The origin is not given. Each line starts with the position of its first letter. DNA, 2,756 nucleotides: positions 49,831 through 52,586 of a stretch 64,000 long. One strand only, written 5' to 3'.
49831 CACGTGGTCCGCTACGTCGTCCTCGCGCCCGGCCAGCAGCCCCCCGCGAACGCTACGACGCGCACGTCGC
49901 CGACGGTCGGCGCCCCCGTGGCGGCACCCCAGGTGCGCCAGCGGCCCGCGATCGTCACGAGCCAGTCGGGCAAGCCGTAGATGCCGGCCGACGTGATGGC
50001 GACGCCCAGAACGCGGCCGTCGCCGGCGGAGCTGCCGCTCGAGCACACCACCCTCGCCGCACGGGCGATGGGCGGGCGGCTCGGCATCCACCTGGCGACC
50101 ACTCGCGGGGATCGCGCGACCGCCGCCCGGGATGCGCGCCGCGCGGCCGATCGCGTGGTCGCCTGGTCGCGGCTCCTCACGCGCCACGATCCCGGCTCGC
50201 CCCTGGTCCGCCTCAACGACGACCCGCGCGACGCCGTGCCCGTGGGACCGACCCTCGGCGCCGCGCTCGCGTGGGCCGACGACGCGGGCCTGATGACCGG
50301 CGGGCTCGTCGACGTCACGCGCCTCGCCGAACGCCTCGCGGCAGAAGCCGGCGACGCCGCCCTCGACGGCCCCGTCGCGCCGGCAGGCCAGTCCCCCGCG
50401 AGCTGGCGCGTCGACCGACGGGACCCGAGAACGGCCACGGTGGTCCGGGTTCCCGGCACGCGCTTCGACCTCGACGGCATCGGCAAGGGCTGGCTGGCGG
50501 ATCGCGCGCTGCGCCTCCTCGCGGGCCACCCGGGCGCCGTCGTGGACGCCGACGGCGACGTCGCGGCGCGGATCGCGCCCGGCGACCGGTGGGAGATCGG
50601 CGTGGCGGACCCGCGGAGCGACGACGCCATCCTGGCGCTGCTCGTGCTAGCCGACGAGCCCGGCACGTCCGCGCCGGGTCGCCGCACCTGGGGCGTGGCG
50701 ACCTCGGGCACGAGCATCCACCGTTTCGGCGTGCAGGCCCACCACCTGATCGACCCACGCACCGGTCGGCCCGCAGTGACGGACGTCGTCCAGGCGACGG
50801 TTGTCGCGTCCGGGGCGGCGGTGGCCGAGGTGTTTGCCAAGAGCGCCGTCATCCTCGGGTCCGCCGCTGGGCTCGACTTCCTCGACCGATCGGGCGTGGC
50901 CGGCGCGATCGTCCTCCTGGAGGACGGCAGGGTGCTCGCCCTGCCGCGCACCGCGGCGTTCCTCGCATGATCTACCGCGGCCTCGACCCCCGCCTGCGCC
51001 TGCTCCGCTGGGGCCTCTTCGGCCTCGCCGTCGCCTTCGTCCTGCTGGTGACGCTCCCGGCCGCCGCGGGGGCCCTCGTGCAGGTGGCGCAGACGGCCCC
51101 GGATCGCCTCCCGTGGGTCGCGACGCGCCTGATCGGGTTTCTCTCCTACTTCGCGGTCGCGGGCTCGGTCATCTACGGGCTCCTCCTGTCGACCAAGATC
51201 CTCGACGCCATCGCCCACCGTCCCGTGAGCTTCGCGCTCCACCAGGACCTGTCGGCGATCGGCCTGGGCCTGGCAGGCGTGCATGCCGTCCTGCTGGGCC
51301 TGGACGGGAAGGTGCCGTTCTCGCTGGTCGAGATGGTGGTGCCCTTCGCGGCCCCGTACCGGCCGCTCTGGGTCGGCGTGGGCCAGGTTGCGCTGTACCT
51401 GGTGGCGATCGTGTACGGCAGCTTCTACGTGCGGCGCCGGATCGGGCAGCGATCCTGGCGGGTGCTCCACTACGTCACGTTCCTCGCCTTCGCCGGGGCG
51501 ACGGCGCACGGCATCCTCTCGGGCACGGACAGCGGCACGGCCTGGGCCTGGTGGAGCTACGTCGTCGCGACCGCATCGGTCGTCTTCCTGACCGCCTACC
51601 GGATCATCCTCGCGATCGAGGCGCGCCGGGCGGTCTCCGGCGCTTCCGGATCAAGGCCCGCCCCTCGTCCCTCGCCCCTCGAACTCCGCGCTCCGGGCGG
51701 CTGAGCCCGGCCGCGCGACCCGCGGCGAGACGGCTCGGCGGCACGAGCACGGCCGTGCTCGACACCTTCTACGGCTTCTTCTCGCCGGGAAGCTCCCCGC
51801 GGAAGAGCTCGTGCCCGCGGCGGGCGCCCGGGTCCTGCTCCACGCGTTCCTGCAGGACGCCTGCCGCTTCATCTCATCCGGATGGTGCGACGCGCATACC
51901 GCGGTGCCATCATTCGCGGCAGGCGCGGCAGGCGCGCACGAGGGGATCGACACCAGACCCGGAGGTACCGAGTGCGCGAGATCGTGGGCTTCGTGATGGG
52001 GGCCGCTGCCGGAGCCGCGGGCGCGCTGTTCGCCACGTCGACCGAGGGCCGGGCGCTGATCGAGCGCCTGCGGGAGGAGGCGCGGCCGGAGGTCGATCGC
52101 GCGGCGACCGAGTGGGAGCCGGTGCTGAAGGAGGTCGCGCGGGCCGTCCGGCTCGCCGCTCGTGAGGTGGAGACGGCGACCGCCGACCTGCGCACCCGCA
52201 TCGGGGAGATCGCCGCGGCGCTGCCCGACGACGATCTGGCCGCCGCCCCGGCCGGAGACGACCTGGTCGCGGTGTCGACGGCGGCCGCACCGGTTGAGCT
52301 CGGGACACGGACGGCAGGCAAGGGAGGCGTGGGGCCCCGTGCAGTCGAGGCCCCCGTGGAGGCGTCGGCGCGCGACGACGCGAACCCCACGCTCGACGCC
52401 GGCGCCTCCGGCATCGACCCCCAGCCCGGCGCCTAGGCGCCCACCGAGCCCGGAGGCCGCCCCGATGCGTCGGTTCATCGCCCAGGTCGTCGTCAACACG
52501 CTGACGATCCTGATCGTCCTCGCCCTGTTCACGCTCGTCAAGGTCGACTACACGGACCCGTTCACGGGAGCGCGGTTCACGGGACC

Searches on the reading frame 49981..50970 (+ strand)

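Call 48: search_protein_families(library=pfam, proteins=[window:49981-50970:+], max_evalue=0.00001)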
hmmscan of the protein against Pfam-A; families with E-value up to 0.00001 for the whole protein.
window:49981-50970:+ (329 aa): 1 family
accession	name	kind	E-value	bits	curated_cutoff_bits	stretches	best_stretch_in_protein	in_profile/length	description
PF02424.20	ApbE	-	2e-35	123.1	25.6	1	52-304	13-258/266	ApbE family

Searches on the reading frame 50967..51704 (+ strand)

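Call 48: search_protein_families(library=pfam, proteins=[window:50967-51704:+], max_evalue=0.00001)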
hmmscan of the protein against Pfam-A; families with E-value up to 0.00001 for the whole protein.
window:50967-51704:+ (245 aa): 0 families

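Call 63: search_protein_families(library=pfam, proteins=[window:50967-51704:+], max_evalue=0.01)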
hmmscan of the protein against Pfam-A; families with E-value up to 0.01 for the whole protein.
window:50967-51704:+ (245 aa): 1 family
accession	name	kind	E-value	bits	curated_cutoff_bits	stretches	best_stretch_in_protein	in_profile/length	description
PF01794.25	Ferric_reduct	-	0.0029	18.1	28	1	81-178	27-120/121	Ferric reductase like transmembrane component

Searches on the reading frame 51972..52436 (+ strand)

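Call 30: search_protein_families(library=pfam, proteins=[window:51972-52436:+], max_evalue=0.01)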
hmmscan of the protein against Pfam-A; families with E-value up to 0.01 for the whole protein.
window:51972-52436:+ (154 aa): 1 family
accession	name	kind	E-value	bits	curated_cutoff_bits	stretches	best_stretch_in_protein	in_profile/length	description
PF12732.12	YtxH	-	0.00049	20.9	37.5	1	5-51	2-48/71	YtxH-like protein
